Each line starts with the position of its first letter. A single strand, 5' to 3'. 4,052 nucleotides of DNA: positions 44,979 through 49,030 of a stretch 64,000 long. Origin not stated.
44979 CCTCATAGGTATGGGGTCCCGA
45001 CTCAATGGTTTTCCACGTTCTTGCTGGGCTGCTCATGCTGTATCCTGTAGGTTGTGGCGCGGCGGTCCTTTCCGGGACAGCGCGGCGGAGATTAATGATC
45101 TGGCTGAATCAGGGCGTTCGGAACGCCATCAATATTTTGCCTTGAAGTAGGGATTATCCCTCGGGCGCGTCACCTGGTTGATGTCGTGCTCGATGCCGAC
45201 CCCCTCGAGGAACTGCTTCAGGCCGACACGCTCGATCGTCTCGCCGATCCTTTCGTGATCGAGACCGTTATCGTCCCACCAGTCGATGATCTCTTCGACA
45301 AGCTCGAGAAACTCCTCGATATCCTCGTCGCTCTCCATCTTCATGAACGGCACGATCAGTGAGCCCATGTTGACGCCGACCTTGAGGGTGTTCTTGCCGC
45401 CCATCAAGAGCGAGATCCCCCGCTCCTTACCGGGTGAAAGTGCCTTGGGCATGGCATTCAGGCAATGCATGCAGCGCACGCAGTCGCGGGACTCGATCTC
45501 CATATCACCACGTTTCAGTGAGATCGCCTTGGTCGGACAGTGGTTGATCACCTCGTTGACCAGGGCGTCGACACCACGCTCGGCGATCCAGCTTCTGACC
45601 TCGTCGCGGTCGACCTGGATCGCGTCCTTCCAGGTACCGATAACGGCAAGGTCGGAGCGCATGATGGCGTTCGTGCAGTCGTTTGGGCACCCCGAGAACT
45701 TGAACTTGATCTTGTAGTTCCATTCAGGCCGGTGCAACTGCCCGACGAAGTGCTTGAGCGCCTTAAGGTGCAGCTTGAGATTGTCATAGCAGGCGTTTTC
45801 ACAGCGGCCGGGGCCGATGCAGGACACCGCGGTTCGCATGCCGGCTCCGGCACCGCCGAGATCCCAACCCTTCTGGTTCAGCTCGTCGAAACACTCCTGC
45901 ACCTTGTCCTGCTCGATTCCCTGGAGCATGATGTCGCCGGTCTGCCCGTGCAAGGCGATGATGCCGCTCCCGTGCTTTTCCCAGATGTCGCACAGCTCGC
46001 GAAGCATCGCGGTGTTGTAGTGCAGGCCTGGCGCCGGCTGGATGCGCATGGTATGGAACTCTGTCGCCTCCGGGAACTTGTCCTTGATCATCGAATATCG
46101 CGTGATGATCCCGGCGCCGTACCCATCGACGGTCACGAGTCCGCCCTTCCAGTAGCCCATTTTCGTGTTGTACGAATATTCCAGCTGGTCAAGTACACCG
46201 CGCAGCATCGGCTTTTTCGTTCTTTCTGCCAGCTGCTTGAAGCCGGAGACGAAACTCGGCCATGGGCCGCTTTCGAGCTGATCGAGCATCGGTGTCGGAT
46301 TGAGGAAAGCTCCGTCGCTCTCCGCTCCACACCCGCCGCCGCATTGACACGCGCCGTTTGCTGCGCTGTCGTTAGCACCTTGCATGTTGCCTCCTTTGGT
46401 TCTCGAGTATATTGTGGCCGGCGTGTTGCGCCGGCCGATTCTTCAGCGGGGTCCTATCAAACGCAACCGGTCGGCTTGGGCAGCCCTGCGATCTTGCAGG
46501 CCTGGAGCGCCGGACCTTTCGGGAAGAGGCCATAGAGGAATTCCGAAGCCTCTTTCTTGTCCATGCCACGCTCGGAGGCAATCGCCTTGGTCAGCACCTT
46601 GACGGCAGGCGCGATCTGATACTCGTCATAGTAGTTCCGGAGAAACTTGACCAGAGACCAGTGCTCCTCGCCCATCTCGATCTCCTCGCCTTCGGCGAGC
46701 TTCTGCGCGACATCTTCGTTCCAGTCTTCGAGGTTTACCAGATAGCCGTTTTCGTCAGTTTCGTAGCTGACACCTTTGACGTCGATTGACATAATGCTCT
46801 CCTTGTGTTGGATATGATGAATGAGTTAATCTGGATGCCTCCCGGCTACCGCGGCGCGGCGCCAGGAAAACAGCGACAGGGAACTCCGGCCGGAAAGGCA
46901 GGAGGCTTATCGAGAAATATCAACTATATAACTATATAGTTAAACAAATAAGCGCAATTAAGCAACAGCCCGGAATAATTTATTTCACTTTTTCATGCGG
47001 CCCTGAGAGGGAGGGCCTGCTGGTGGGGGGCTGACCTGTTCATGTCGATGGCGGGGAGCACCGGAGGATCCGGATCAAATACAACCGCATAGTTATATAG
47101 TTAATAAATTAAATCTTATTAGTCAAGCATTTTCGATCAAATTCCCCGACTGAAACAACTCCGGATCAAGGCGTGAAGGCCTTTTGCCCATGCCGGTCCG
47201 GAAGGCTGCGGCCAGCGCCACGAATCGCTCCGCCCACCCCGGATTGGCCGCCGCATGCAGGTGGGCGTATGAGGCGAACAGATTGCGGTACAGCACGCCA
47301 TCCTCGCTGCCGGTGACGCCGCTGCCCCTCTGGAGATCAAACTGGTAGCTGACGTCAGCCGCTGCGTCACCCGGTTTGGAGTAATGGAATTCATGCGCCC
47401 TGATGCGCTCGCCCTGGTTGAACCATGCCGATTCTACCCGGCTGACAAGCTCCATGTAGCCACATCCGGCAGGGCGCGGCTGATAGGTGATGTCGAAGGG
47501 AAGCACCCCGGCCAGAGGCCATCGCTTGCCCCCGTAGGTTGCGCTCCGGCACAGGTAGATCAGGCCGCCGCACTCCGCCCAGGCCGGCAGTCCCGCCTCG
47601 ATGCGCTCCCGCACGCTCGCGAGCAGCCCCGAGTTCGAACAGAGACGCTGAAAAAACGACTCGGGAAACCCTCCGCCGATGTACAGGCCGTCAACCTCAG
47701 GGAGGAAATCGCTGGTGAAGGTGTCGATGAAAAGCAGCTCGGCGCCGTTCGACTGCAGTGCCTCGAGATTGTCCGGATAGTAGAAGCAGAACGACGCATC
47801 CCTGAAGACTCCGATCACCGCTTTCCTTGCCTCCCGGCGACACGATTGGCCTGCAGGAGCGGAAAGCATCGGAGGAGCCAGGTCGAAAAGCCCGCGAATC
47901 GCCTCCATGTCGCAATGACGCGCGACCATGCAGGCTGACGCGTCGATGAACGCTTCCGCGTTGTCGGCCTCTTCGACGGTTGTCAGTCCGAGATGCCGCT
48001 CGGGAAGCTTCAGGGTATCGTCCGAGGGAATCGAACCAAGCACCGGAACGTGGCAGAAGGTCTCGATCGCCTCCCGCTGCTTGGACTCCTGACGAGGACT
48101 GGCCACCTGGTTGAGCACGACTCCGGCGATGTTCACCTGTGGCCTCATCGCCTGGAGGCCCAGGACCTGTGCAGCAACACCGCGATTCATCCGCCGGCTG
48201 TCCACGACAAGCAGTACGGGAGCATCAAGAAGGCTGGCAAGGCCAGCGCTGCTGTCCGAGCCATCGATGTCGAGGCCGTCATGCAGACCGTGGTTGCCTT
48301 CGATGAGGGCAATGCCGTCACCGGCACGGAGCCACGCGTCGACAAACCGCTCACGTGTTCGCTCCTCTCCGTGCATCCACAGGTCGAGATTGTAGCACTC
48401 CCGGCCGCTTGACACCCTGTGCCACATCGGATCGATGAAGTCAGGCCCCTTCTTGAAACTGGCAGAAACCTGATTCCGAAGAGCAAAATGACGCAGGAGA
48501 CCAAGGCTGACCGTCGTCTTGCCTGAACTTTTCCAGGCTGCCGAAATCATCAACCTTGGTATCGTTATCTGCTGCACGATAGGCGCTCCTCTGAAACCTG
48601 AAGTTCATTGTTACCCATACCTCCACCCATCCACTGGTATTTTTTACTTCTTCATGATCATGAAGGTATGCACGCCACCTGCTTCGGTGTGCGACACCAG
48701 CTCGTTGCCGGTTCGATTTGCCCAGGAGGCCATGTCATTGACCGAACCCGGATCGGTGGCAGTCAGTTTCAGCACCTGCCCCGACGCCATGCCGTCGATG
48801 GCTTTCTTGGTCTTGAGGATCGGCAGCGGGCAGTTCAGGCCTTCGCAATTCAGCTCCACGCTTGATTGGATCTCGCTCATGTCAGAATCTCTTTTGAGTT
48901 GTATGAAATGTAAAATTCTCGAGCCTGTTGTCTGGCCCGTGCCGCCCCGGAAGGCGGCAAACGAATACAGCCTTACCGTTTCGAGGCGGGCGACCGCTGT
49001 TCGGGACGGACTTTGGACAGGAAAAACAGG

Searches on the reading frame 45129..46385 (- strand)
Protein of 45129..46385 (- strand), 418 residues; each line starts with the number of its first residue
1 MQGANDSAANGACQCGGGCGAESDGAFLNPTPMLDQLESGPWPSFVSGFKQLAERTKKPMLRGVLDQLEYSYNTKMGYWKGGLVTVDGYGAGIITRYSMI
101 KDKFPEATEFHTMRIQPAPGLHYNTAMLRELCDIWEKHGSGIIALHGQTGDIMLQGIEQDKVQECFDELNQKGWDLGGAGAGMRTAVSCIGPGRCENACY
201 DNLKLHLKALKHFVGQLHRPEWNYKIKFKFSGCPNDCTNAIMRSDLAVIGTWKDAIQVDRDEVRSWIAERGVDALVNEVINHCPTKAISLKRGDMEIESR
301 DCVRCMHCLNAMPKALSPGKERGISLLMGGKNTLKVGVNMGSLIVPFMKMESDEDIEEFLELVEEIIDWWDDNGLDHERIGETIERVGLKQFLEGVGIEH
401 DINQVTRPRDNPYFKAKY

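Call 7: search_protein_families(library=ncbifam, proteins=[window:45129-46385:-])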
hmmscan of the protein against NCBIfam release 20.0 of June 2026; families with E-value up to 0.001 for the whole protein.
window:45129-46385:- (418 aa): 12 families
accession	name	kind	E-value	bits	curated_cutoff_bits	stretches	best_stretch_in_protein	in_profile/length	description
TIGR02064.1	dsrA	equivalog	2e-156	520.9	392.85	1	34-415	1-385/402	dissimilatory-type sulfite reductase subunit alpha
TIGR02066.1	dsrB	equivalog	3.8e-34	118.2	341.5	1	124-418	42-333/341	dissimilatory-type sulfite reductase subunit beta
TIGR02912.1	sulfite_red_C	equivalog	2.9e-16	59.4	324.1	1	118-396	27-296/314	sulfite reductase subunit C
TIGR02374.1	nitri_red_nirB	equivalog_domain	1.3e-07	30.4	578.35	1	118-251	566-693/794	nitrite reductase large subunit NirB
NF007125.0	PRK09566.1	equivalog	1.4e-07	30.4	594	1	126-252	336-456/513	ferredoxin--nitrite reductase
NF011565.0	PRK14989.1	subfamily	7.7e-05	20.9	883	1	152-251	603-698/847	nitrite reductase large subunit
NF010029.0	PRK13504.1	equivalog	0.00013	20.5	457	1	130-255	382-506/575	NADPH-dependent assimilatory sulfite reductase hemoprotein subunit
TIGR04041.1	activase_YjjW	hypoth_equivalog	0.00033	20.2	250.2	1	278-319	48-89/276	YjjW family glycine radical enzyme activase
NF038196.1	ferrodoxin_EFR1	subfamily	0.00059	20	75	0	281-314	194-226/242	EFR1 family ferrodoxin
NF058577.1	FdxA_fam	equivalog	0.00071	19.7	65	1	281-313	17-49/52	4Fe-4S ferredoxin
NF005503.0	PRK07118.1-2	equivalog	0.00073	18.9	252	0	278-315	145-182/292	RnfABCDGE type electron transport complex subunit B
TIGR02700.1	flavo_MJ0208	hypoth_equivalog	0.00089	18.6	251.35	0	275-321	152-199/234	dihydromethanopterin reductase (acceptor)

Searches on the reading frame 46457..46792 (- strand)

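Call 7: search_protein_families(library=ncbifam, proteins=[window:46457-46792:-])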
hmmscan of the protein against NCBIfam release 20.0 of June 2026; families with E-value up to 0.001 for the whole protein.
window:46457-46792:- (111 aa): 2 families
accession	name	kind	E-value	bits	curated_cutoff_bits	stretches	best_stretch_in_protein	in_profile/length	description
TIGR03342.1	dsrC_tusE_dsvC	subfamily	1.6e-44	150.6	53.5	1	4-111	2-108/108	TusE/DsrC/DsvC family sulfur relay protein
NF008562.0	PRK11508.1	equivalog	8.3e-33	112.8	191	1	6-111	5-109/109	sulfurtransferase TusE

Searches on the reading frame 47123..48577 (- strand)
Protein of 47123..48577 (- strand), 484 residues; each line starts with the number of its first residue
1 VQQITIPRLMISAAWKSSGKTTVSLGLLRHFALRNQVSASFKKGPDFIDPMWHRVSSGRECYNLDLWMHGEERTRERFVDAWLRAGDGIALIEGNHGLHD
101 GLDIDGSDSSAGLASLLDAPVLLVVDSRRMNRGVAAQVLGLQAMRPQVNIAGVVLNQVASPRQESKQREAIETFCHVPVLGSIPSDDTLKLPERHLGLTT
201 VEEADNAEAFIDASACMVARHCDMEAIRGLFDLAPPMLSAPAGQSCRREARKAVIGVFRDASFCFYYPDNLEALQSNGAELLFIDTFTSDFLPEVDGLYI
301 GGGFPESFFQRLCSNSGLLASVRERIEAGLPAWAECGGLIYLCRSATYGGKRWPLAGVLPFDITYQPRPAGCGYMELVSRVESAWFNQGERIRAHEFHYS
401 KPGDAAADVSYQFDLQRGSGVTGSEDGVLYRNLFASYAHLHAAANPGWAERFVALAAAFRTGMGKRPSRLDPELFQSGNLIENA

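Call 7: search_protein_families(library=ncbifam, proteins=[window:47123-48577:-])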
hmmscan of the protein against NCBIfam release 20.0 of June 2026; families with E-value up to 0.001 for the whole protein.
window:47123-48577:- (484 aa): 9 families
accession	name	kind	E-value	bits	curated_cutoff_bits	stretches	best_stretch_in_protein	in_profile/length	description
NF002204.1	PRK01077.1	equivalog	1.5e-119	399.7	254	1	7-441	2-419/420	cobyrinic acid a,c-diamide synthase CobB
TIGR00379.1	cobB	subfamily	1.1e-111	373.9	261.4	1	11-456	4-447/449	cobyrinic/hydrogenobyrinic acid a,c-diamide synthase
NF033195.1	F430_CfbB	exception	3.7e-106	355.6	560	1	8-453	1-450/451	Ni-sirohydrochlorin a,c-diamide synthase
NF053748.1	bifunc_CobBC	exception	4.2e-100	336.3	950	1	6-461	1-448/797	bifunctional hydrogenobyrinic acid a,c-diamide synthase/histidinol phosphate aminotransferase CobBC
NF010471.0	PRK13896.1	equivalog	6.6e-75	252.8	693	1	16-444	11-423/433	cobyrinic acid a,c-diamide synthase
NF001989.1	PRK00784.1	equivalog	2.2e-05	23.4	273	0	112-194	149-233/480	cobyric acid synthase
TIGR03800.1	PLP_synth_Pdx2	equivalog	3.3e-05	23.9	105.55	1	271-345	15-86/184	pyridoxal 5'-phosphate synthase glutaminase subunit PdxT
TIGR01969.1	minD_arch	subfamily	8e-05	21.9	201.75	1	123-204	135-214/251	cell division ATPase MinD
TIGR00313.1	cobQ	equivalog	0.0003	19.8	309.9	0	113-194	149-231/477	cobyric acid synthase CobQ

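Call 19: find_encoding_contigs(protein=window:47123-48577:-, flank=10000, max_places=6)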
Protein window:47123-48577:- (484 aa): 1 contig read that carries it; 1 place shown.
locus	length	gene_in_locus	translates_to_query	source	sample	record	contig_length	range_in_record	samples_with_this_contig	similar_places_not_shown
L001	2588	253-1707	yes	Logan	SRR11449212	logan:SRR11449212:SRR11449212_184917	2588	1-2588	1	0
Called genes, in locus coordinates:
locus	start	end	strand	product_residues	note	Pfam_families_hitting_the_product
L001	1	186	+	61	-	?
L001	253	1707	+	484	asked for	PF01656:CbiA, PF13500:AAA_26, PF07685:GATase_3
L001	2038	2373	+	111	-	PF04358:DsrC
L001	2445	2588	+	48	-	?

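Call 20: find_related_loci(query=window:47123-48577:-, collection=genome_contigs, flank=10000)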
Query window:47123-48577:- (484 aa) in genome_contigs; peptide patterns used: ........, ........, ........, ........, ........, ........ (x = any residue, [..] = any of these).
577 stretches matched a pattern; 523 encode a relative of the query (tblastn E <= 1e-3); the best 80 are kept; 80 distinct loci.
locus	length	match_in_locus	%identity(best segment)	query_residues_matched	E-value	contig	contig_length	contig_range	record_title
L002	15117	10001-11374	73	4-460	0e+0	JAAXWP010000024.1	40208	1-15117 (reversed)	MAG: Chlorobiaceae bacterium isolate W9_Combined_metabat2_025 W9_Combined_metabat2_025_NODE_554, whole genome shotgun se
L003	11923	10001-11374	70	4-460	0e+0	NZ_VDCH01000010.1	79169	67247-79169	Chlorobaculum thiosulfatiphilum strain DSM 249 NODE_10_length_79169_cov_14.2384, whole genome shotgun sequence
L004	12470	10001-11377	70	4-460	0e+0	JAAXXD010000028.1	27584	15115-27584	MAG: Chlorobaculum sp. isolate W9_Combined_metabat2_063 W9_Combined_metabat2_063_NODE_938, whole genome shotgun sequence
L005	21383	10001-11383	71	1-462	0e+0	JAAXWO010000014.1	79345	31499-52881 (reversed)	MAG: Chlorobiaceae bacterium isolate W9_Combined_metabat2_022 W9_Combined_metabat2_022_NODE_169, whole genome shotgun se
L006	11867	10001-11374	69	4-460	0e+0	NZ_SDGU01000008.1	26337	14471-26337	Chlorobaculum sp. 24CR NODE_8_length_26241_cov_28.446438, whole genome shotgun sequence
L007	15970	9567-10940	69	4-460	0e+0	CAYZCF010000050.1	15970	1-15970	MAG TPA_asm: uncultured Chlorobiaceae bacterium isolate binchicken_co66_179 genome assembly, contig: NODE_5756_length_15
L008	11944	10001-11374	69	4-460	0e+0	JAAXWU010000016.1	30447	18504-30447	MAG: Chlorobaculum sp. isolate W9_Combined_metabat2_041 W9_Combined_metabat2_041_NODE_819, whole genome shotgun sequence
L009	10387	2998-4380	67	1-461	0e+0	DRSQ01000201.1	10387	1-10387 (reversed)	MAG TPA_asm: Chlorobaculum parvum isolate HyVt-633 HyVt-633_k295_47068, whole genome shotgun sequence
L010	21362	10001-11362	69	1-459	0e+0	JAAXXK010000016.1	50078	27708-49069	MAG: Chlorobiaceae bacterium isolate W9_Combined_metabat2_098 W9_Combined_metabat2_098_NODE_396, whole genome shotgun se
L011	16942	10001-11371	69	4-460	0e+0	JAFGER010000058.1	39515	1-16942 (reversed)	MAG: Chlorobiaceae bacterium isolate Zod_Metabat.1248 k87_8127530, whole genome shotgun sequence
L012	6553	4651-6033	68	1-460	0e+0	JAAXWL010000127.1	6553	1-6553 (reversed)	MAG: Chlorobiaceae bacterium isolate W9_Combined_metabat2_016 W9_Combined_metabat2_016_NODE_7524, whole genome shotgun s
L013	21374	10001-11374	64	2-460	0e+0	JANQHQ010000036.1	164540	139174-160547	MAG: Chlorobium sp. isolate PL24a_bin.10 k99_2218591, whole genome shotgun sequence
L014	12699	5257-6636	61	4-463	0e+0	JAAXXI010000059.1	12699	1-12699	MAG: Chlorobiaceae bacterium isolate W9_Combined_metabat2_091 W9_Combined_metabat2_091_NODE_2728, whole genome shotgun s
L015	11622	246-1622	61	5-463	0e+0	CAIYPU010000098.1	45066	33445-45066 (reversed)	MAG: uncultured Chlorobiaceae bacterium isolate LaPlata-b_bin-1930 genome assembly, contig: bin-1930:098/154, whole geno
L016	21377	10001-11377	60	3-461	0e+0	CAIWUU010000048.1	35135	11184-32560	MAG: uncultured Chlorobiaceae bacterium isolate Day6-4_bin-296 genome assembly, contig: bin-296:048/201, whole genome sh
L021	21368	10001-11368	61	6-461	0e+0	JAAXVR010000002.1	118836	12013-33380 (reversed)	MAG: Chlorobiaceae bacterium isolate W9_Combined_metabat1_079 W9_Combined_metabat1_079_NODE_83, whole genome shotgun seq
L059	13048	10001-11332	58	6-448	7e-168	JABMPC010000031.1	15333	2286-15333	MAG: Chlorobium sp. isolate bin.97 k141_1448011, whole genome shotgun sequence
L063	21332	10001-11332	57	6-448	3e-164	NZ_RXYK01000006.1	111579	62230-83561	Chlorobium phaeovibrioides strain BrKhr17 NODE_6_length_111579_cov_16.9278, whole genome shotgun sequence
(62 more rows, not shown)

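Call 29: search_protein_families(library=pfam, proteins=[L021:7902-8318:+, L021:8525-9034:+], max_evalue=0.01)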
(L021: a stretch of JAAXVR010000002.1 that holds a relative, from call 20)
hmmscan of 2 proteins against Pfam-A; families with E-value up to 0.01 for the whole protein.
L021:7902-8318:+ (138 aa): 0 families

L021:8525-9034:+ (169 aa): 2 families
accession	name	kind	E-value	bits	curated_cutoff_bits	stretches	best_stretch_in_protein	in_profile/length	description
PF13686.11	DrsE_2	-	2.6e-50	170.8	25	1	5-168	3-156/156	DsrE/DsrF/DrsH-like family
PF02635.20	DsrE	-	9.5e-08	32.7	22.7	1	103-163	50-110/116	DsrE/DsrF-like family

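Call 30: search_protein_families(library=pfam, proteins=[L063:804-2168:+], max_evalue=0.01)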
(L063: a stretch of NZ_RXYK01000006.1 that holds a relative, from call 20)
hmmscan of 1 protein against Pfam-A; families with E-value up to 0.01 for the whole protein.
L063:804-2168:+ (454 aa): 2 families
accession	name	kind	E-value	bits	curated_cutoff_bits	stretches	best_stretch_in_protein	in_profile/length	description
PF03349.22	Toluene_X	-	5.1e-34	117.9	29.7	1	20-426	11-382/421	Outer membrane protein transport protein (OMPP1/FadL/TodX)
PF00593.30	TonB_dep_Rec_b-barrel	-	1.4e-05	25.6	27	1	133-391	50-248/436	TonB dependent receptor-like, beta-barrel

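Call 79: find_homologous_proteins(query=L063:804-2168:+, max_evalue=1e-30)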
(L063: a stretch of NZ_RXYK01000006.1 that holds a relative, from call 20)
Query L063:804-2168:+ (454 aa): 2892 proteins with E <= 1e-30 among 8000 candidates; the best 120 are listed.
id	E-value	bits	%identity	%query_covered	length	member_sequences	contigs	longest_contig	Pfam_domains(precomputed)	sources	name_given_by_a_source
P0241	0.0e+0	1028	100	100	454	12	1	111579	PF03349.23,PF00593.31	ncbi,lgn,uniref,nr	ncbi:aromatic hydrocarbon degradation protein [Chlorobium phaeovibrioides]|uniref:Aromatic hydrocarb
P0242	3.1e-271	918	89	100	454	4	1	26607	PF03349.23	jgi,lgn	-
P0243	5.4e-248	841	81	100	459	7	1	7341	PF03349.23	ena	-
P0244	9.7e-248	840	81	100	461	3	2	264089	PF03349.23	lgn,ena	-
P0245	3.0e-241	819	82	95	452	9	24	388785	PF03349.23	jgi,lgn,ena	jgi:long-chain fatty acid transport protein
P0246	8.4e-223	758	73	100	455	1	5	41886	PF03349.23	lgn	-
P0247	8.1e-200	682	66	100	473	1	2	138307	PF03349.23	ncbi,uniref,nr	ncbi:MAG: aromatic hydrocarbon degradation protein [Pelodictyon luteolum]|uniref:Aromatic hydrocarbo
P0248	7.5e-195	666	65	100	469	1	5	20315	PF03349.23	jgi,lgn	-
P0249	3.1e-192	657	64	100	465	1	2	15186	PF03349.23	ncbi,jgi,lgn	jgi:long-chain fatty acid transport protein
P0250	3.2e-192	657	65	100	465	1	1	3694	PF03349.23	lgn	-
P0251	7.1e-192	656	65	100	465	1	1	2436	PF03349.23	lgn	-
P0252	1.2e-190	652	64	100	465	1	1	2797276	PF03349.23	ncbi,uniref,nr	ncbi:aromatic hydrocarbon degradation protein [Chlorobaculum limnaeum]|uniref:Aromatic hydrocarbon d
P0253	5.4e-190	650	63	100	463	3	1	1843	PF03349.23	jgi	-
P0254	8.5e-190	649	62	100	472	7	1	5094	PF03349.23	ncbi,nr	ncbi:MAG: aromatic hydrocarbon degradation protein [Chlorobiaceae bacterium]|nr:aromatic hydrocarbon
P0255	1.4e-189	649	64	100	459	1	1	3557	PF03349.23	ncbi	-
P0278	8.4e-181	620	62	97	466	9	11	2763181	PF03349.23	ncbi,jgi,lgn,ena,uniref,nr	ncbi:membrane protein involved in aromatic hydrocarbon degradation [Chlorobium limicola DSM 245]|uni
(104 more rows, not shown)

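Call 80: find_encoding_contigs(protein=P0252, flank=10000, max_places=2)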
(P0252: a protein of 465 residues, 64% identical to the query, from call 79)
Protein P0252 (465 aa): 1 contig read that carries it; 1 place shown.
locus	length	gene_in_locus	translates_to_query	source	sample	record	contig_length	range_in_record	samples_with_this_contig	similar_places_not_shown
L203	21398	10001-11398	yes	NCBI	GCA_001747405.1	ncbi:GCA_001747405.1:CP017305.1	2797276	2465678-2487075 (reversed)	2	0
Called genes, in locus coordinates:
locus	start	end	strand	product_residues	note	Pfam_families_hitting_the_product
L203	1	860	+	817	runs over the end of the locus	PF00025:Arf (weak), PF00071:Ras, PF08477:Roc, PF16095:COR-A, PF25497:COR-B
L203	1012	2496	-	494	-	PF05598:DUF772, PF13586:DDE_Tnp_1_2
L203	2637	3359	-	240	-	PF25129:Pyr4-TMTC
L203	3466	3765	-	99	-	PF02617:ClpS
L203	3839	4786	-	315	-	PF02016:Peptidase_S66, PF17676:Peptidase_S66C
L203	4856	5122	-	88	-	PF02823:ATP-synt_DE_N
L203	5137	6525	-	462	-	PF02874:ATP-synt_ab_N, PF00006:ATP-synt_ab, PF22919:ATP-synt_VA_C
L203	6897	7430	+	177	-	PF08534:Redoxin, PF00578:AhpC-TSA, PF02630:SCO1-SenC (faint), PF00085:Thioredoxin (weak), PF13098:Thioredoxin_2, PF13905:Thioredoxin_8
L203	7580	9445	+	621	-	PF17297:PEPCK_N, PF00821:PEPCK_GTP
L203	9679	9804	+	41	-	-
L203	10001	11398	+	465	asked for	PF03349:Toluene_X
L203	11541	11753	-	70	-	PF07311:Dodecin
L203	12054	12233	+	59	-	-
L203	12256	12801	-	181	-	-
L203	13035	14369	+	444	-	PF05977:MFS_3, PF07690:MFS_1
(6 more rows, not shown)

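Call 81: find_encoding_contigs(protein=P0278, flank=10000, max_places=2)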
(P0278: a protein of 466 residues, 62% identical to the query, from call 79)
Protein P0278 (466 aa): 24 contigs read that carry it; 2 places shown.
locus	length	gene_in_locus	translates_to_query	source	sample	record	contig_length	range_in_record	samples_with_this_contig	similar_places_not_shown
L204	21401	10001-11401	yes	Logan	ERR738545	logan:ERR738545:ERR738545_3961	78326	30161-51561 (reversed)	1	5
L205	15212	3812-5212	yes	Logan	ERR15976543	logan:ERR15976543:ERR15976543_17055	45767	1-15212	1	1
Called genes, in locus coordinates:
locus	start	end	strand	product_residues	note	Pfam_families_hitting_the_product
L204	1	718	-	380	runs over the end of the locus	PF01134:GIDA (weak), PF01494:FAD_binding_3, PF04820:Trp_halogenase (faint), PF05834:Lycopene_cycl, PF07992:Pyr_redox_2 (weak), PF12831:FAD_oxidored (weak), PF01266:DAO, PF22578:GGR_cat (faint)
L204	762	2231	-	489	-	PF28494:GlyRS_ins_1, PF00587:tRNA-synt_2b, PF03129:HGTP_anticodon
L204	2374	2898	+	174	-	-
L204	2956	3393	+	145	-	-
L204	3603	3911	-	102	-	PF02617:ClpS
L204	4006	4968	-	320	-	PF02016:Peptidase_S66, PF17676:Peptidase_S66C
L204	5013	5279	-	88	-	PF02823:ATP-synt_DE_N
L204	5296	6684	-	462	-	PF02874:ATP-synt_ab_N, PF00006:ATP-synt_ab, PF22919:ATP-synt_VA_C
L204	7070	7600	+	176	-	PF08534:Redoxin, PF00578:AhpC-TSA, PF00085:Thioredoxin (weak), PF13098:Thioredoxin_2, PF13905:Thioredoxin_8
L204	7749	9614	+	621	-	PF17297:PEPCK_N, PF00821:PEPCK_GTP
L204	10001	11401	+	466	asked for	PF03349:Toluene_X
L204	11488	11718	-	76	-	PF07311:Dodecin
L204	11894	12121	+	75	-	-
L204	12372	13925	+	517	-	PF13187:Fer4_9 (weak), PF13247:Fer4_11, PF12838:Fer4_7 (weak), PF13187:Fer4_9 (weak), PF12797:Fer4_2 (weak), PF12837:Fer4_6 (weak), PF00037:Fer4, PF03916:NrfD, +3 more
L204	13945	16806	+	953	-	PF04879:Molybdop_Fe4S4, PF00384:Molybdopterin, PF01568:Molydop_binding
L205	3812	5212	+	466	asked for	PF03349:Toluene_X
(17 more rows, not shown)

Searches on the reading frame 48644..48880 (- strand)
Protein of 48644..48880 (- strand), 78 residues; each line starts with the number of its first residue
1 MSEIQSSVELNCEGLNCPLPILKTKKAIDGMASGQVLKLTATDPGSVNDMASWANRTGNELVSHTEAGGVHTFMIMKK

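Call 7: search_protein_families(library=ncbifam, proteins=[window:48644-48880:-])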
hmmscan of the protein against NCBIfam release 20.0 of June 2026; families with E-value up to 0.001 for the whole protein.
window:48644-48880:- (78 aa): 3 families
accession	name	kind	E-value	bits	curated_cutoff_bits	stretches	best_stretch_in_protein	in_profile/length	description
NF001423.0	PRK00299.1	equivalog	2.8e-11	43.1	78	1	6-78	8-80/82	sulfurtransferase TusA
NF008242.0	PRK11018.1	equivalog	3.6e-08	32.9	79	1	2-76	3-77/78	sulfurtransferase-like selenium metabolism protein YedF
TIGR03527.1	selenium_YedF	equivalog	1.7e-07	31.3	110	1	10-76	1-67/194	sulfurtransferase-like selenium metabolism protein YedF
